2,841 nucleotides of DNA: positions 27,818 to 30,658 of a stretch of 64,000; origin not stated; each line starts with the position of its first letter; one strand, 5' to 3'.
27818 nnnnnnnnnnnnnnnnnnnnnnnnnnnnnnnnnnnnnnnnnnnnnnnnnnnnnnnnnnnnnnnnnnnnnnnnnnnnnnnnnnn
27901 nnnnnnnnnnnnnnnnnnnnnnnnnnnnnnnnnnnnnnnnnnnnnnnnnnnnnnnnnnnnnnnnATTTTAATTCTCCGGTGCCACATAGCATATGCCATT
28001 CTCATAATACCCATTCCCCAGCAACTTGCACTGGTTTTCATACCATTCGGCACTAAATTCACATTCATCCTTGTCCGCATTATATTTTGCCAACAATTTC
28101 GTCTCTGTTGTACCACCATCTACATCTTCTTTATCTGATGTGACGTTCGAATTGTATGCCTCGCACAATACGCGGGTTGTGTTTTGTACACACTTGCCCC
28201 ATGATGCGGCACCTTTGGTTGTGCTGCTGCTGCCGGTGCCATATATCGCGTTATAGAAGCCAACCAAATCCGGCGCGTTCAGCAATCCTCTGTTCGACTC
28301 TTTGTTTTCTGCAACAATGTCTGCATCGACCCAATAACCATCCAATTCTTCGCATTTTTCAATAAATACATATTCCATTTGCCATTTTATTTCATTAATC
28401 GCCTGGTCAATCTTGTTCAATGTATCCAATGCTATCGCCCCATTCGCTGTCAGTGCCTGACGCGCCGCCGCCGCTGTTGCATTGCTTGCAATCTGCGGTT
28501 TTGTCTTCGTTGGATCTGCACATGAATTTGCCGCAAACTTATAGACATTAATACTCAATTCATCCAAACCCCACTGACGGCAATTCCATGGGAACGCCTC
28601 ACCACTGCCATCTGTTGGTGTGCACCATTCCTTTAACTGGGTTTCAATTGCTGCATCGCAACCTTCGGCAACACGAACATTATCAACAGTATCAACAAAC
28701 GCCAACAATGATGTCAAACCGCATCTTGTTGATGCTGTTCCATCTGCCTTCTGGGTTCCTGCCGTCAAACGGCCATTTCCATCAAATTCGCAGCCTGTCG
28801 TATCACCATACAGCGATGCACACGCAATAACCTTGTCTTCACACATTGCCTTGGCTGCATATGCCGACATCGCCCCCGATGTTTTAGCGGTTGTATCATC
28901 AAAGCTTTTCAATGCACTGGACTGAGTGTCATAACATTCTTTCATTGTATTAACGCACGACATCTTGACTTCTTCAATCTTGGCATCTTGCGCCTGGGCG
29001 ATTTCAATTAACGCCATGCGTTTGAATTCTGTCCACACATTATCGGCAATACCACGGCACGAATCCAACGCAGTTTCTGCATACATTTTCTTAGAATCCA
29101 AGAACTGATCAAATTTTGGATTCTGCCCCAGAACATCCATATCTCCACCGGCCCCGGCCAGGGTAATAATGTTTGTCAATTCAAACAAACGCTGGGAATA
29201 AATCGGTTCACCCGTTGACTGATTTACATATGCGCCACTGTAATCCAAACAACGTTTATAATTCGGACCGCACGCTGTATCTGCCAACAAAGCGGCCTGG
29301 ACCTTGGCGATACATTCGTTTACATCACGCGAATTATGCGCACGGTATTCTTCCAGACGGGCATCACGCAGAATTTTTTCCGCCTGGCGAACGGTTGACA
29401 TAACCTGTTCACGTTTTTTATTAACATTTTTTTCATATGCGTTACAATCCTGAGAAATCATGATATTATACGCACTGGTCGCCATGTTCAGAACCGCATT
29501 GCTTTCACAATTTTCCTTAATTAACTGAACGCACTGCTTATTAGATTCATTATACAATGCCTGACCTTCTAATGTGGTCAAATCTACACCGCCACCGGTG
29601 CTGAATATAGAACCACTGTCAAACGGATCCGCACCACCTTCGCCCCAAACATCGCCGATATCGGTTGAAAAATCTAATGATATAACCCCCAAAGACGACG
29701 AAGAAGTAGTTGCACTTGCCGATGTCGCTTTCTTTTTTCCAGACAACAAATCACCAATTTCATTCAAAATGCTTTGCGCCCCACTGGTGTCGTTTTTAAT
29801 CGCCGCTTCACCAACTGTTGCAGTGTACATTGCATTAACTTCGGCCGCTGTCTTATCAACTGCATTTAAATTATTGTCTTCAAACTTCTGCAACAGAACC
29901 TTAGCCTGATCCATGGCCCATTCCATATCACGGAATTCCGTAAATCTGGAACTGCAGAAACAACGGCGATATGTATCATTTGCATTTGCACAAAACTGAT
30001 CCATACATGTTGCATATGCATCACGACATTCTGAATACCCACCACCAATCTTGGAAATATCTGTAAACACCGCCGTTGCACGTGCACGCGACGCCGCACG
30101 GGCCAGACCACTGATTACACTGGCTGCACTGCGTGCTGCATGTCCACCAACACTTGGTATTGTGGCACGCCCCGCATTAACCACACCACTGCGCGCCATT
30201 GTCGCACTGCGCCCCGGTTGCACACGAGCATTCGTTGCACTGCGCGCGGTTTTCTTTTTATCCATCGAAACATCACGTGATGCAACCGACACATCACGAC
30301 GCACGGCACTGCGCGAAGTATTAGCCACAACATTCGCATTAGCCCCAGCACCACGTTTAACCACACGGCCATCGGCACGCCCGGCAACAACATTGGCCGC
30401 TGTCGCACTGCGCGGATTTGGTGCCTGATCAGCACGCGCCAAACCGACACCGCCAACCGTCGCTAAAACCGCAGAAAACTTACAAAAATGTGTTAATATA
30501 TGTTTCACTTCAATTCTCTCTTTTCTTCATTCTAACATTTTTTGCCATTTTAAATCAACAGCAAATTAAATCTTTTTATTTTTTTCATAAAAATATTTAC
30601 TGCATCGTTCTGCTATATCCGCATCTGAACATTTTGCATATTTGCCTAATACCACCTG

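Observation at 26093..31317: Accessory cluster of secreted Cys-rich proteins plus CPVC membrane protein, transcribed co-directionally right behind dnaE-rsmH and flanked by an XRE regulator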

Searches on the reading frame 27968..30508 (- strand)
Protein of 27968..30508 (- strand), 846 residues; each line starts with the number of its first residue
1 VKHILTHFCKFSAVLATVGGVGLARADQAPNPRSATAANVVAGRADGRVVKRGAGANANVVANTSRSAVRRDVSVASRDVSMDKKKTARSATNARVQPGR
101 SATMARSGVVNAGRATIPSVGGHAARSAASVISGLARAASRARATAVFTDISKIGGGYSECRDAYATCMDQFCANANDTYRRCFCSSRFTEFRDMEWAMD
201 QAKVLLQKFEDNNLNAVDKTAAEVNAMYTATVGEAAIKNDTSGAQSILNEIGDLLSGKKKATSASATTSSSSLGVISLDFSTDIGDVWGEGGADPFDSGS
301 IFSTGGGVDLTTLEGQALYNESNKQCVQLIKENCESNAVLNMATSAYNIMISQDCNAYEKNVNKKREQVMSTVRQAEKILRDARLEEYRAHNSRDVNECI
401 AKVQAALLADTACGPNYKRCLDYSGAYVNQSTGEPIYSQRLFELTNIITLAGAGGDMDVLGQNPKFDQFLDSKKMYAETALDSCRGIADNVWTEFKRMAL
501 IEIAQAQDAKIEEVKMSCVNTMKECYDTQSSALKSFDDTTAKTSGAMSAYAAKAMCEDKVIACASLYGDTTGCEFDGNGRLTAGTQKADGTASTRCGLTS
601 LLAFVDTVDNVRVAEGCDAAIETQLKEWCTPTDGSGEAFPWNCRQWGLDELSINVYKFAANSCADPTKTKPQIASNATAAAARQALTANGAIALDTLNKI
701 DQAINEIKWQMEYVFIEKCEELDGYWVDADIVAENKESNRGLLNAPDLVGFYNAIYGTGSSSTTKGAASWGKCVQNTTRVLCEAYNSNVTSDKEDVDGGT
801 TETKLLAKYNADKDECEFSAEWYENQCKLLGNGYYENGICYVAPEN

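Call 5: search_protein_families(library=pfam, proteins=[window:27968-30508:-], max_evalue=0.1)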
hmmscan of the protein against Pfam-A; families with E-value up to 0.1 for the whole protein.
window:27968-30508:- (846 aa): 1 family
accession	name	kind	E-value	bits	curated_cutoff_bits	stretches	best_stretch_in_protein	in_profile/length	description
PF14757.11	NSP2-B_epitope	-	0.041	14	25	0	184-273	123-210/272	Immunogenic region of nsp2 protein of arterivirus polyprotein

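Call 6: search_protein_families(library=ncbifam, proteins=[window:27968-30508:-], max_evalue=0.1)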
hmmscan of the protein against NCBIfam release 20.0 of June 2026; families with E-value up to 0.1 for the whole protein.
window:27968-30508:- (846 aa): 0 families

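Call 10: find_encoding_contigs(protein=window:27968-30508:-, flank=10000, max_places=6)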
Protein window:27968-30508:- (846 aa): 9 contigs read that carry it; 3 places shown.
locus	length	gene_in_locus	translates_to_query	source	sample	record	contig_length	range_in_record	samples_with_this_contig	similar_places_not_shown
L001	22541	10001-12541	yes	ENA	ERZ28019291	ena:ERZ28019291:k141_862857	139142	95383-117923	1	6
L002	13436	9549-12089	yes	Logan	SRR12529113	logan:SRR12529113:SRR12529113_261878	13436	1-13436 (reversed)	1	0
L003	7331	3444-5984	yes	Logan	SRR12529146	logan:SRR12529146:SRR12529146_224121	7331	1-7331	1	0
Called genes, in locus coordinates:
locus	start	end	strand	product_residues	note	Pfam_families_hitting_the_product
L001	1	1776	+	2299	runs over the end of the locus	PF09479:Flg_new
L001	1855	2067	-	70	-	-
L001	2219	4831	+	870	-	PF07517:SecA_DEAD, PF00270:DEAD (weak), PF01043:SecA_PP_bind, PF21090:P-loop_SecA, PF07516:SecA_SW, PF02810:SEC-C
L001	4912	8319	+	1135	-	PF02811:PHP, PF07733:DNA_pol3_alpha, PF17657:DNA_pol3_finger, PF14579:HHH_6, PF01336:tRNA_anti-codon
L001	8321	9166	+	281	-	PF01795:Methyltransf_5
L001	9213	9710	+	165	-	-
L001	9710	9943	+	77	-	-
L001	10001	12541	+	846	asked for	-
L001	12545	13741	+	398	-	-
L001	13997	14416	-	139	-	PF01381:HTH_3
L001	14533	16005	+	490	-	PF01676:Metalloenzyme, PF06415:iPGM_N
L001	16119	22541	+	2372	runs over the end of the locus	PF00754:F5_F8_type_C (faint), PF22633:F5_F8_type_C_2 (faint)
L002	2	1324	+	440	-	?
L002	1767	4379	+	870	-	PF07517:SecA_DEAD, PF00270:DEAD (weak), PF01043:SecA_PP_bind, PF21090:P-loop_SecA, PF07516:SecA_SW, PF02810:SEC-C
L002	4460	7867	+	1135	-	PF02811:PHP, PF07733:DNA_pol3_alpha, PF17657:DNA_pol3_finger, PF14579:HHH_6, PF01336:tRNA_anti-codon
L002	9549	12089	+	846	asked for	-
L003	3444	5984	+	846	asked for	-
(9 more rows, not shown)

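Call 11: find_homologous_proteins(query=window:27968-30508:-)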
Query window:27968-30508:- (846 aa): 934 proteins with E <= 0.001 among 8000 candidates; the best 120 are listed.
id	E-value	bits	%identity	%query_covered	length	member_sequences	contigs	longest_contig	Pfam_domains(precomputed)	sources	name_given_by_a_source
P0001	0.0e+0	1816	95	100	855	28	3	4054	-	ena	-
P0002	0.0e+0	1507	80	100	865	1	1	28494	-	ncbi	-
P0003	0.0e+0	1347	73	100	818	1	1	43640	-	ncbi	-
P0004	0.0e+0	1330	72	100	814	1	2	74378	-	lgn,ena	-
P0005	0.0e+0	1305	71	100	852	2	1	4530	-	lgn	-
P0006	0.0e+0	1293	70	100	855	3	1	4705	-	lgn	-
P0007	0.0e+0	1184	66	100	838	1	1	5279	-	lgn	-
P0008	0.0e+0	1137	63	100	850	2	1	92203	-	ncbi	-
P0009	0.0e+0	1109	63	100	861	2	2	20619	-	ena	-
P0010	0.0e+0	1068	62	99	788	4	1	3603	-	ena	-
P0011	0.0e+0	1023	59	100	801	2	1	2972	-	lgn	-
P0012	3.1e-295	1000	59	100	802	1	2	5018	-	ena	-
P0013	4.5e-293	993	59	100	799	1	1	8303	-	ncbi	-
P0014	4.3e-290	983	58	100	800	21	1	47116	-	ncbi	-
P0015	2.1e-289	981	58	99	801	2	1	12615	-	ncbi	-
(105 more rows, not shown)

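Call 59: predict_structure(alignment_id=A4)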
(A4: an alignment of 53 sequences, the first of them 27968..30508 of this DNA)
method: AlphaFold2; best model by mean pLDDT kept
length: 846 residues; sequences in the alignment: 53
mean_pLDDT: 64.6   pTM: 0.40
mean pLDDT of the five models: 64.6, 63.0, 62.4, 58.4, 55.9
residues with pLDDT >= 90: 42; 70-90: 399; 50-70: 179; < 50: 226
segments of 3 or more residues with pLDDT < 50: 19-155, 216-218, 220-228, 263-306, 452-456, 585-595, 793-795
pLDDT, mean of each block of 10 residues (from residue 1): 54 50 31 33 31 38 29 29 29 31 31 30 28 31 30 55 84 66 80 79 75 54 46 51 71 68 41 28 30 33 48 80 83 78 81 81 77 72 67 77 83 78 76 71 66 52 79 85 83 83 79 72 69 56 60 67 60 59 51 50 63 81 89 79 89 92 84 90 87 86 91 90 87 79 82 82 82 81 67 50 70 79 82 79 68
secondary structure, 60 per line:
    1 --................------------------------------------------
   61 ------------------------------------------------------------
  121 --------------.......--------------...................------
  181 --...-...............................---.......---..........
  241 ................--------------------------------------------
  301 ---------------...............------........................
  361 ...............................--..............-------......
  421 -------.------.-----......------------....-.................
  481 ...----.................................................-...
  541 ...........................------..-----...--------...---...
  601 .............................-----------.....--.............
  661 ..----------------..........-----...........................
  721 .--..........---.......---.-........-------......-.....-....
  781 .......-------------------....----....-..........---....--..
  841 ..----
elements in order (helices of 4 or more, strands of 3 or more residues): H3-18 H135-141 H156-174 H187-217 H221-227 H231-256 H316-330 H337-391 H394-407 H415-420 H441-446 H459-462 H464-483 H488-536 H538-567 E581-583 H598-629 H641-645 H648-662 H679-688 H694-721 E724-728 H729-733 H737-743 H749-756 H764-769 E771-775 H777-787 E807-810 E815-818 H820-829 E833-836 E839-842

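Call 62: fold_search(model_id=the predicted structure, library=pdb)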
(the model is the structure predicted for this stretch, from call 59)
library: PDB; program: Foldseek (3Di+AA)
matches with E <= 10: 93; with E <= 0.001: 0
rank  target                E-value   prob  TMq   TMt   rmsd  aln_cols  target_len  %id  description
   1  7sqc_W0               2.6e-01  0.09  0.08  0.07  67.4       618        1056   11  Ciliary C1 central pair apparatus isolated from Chlamydomonas reinhardtii (released 2022-04-13)
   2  6xns_B                3.9e-01  0.18  0.09  0.19  29.5       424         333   11  C3_crown-05 (released 2020-12-23)
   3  2nwl_C                1.9e+00  0.04  0.07  0.12  26.7       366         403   14  Crystal structure of GltPh in complex with L-Asp (released 2007-02-27)
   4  7ugd                  1.9e+00  0.03  0.07  0.12  28.9       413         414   10  Asp-bound GltPh RSMR mutant in IFS-A1 state (released 2023-03-29)
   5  9cpc_3F               2.1e+00  0.08  0.09  0.17  39.0       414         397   11  Atomic model of porcine brain ventricles cilia doublet microtubule (48-nm periodicity) (released 2024-10-23)
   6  8iyj_T1               2.3e+00  0.08  0.10  0.17  40.5       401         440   11  Cryo-EM structure of the 48-nm repeat doublet microtubule from mouse sperm (released 2023-07-05)
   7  9n6z_ST               2.4e+00  0.02  0.08  0.11  39.9       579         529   13  SSU processome maturation and disassembly, State D (released 2025-11-05)
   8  8cvi_A                2.5e+00  0.10  0.08  0.20  31.3       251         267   15  Cryo-EM structure of the supercoiled EPEC H6 flagellar filament core Curly I waveform (released 2022-09-07)
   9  9dgq_m                2.5e+00  0.07  0.13  0.05  23.5       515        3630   11  Structure of dynein-1 on microtubules (released 2025-09-10)
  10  6bav_A                2.5e+00  0.02  0.06  0.11  26.1       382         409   11  Crystal Structure of GltPh R397C in complex with S-Benzyl-L-Cysteine (released 2018-01-17)
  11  8to0_Ah               2.6e+00  0.06  0.08  0.15  41.0       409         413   11  48-nm repeating structure of doublets from mouse sperm flagella (released 2023-11-01)
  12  9bh1                  2.6e+00  0.02  0.06  0.11  28.6       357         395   11  Apo GltPh, intermediate outward-facing state (released 2025-03-12)
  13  9cpc_3E               3.2e+00  0.06  0.09  0.16  38.3       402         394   11  Atomic model of porcine brain ventricles cilia doublet microtubule (48-nm periodicity) (released 2024-10-23)
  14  8otz_Cq               3.2e+00  0.04  0.08  0.14  40.8       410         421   13  48-nm repeat of the native axonemal doublet microtubule from bovine sperm (released 2023-11-22)
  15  6uwf                  3.3e+00  0.01  0.06  0.09  25.8       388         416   12  GltPh in complex with L-aspartate and sodium ions in outward-facing state (released 2020-06-03)
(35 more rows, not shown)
